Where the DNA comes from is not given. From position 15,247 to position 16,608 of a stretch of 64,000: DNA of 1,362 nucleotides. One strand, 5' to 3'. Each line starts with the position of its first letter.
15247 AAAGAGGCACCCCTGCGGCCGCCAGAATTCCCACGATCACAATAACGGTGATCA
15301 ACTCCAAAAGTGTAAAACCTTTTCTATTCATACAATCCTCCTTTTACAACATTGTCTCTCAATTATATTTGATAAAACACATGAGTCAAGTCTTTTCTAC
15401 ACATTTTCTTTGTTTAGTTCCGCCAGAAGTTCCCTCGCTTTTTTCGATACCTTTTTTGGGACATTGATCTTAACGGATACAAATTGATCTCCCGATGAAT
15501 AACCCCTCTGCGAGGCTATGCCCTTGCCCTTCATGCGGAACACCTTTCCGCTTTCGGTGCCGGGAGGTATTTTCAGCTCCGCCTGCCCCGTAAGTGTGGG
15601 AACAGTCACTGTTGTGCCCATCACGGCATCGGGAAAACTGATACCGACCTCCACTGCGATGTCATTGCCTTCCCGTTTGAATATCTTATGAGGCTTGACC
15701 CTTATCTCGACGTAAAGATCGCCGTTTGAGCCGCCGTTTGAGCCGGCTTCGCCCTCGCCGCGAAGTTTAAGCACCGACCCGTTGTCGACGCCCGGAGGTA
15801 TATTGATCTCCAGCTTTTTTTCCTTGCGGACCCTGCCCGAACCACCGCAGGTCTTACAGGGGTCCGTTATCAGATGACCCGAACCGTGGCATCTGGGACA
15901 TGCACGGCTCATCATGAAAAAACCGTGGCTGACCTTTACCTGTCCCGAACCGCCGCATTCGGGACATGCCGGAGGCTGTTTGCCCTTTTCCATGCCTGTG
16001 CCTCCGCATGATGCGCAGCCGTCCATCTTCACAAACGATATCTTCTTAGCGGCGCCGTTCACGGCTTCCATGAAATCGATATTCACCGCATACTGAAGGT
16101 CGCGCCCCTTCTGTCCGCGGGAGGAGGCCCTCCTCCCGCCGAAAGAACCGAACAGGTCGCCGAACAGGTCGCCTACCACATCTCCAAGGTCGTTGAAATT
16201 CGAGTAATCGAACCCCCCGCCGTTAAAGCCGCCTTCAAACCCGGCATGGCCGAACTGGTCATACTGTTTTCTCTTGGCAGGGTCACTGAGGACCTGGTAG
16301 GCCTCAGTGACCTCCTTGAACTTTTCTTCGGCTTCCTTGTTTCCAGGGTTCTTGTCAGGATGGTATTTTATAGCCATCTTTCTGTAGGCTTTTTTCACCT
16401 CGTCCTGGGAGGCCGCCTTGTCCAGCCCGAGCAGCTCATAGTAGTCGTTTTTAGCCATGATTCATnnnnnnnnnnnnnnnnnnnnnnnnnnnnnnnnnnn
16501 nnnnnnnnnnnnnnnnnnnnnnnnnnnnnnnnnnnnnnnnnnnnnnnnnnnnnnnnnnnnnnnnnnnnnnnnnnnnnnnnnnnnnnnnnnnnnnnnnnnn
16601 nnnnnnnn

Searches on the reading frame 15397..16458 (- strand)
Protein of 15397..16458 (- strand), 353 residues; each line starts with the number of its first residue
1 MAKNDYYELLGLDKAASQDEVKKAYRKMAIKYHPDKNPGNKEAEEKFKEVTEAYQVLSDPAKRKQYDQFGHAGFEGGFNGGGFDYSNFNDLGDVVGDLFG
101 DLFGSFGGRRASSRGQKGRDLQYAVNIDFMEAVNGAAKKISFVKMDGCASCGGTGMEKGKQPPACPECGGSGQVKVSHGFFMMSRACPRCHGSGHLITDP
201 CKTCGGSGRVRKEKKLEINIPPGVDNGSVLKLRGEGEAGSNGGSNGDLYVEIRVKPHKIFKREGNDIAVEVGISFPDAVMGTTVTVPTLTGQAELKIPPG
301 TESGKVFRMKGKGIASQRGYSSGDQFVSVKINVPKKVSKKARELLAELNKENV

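Call 82: search_protein_families(library=pfam, proteins=[window:15397-16458:-], max_evalue=0.00001)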
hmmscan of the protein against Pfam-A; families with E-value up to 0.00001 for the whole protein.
window:15397-16458:- (353 aa): 3 families
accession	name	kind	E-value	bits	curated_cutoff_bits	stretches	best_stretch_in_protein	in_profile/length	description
PF01556.23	DnaJ_C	-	2.1e-51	174.4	26.6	1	121-334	1-152/152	DnaJ C terminal domain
PF00226.36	DnaJ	-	1.4e-29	102.4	27.8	1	5-67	1-63/63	DnaJ domain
PF00684.25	DnaJ_CXXCXGXG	-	9.2e-15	55.1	32.7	1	148-208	1-65/65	DnaJ central domain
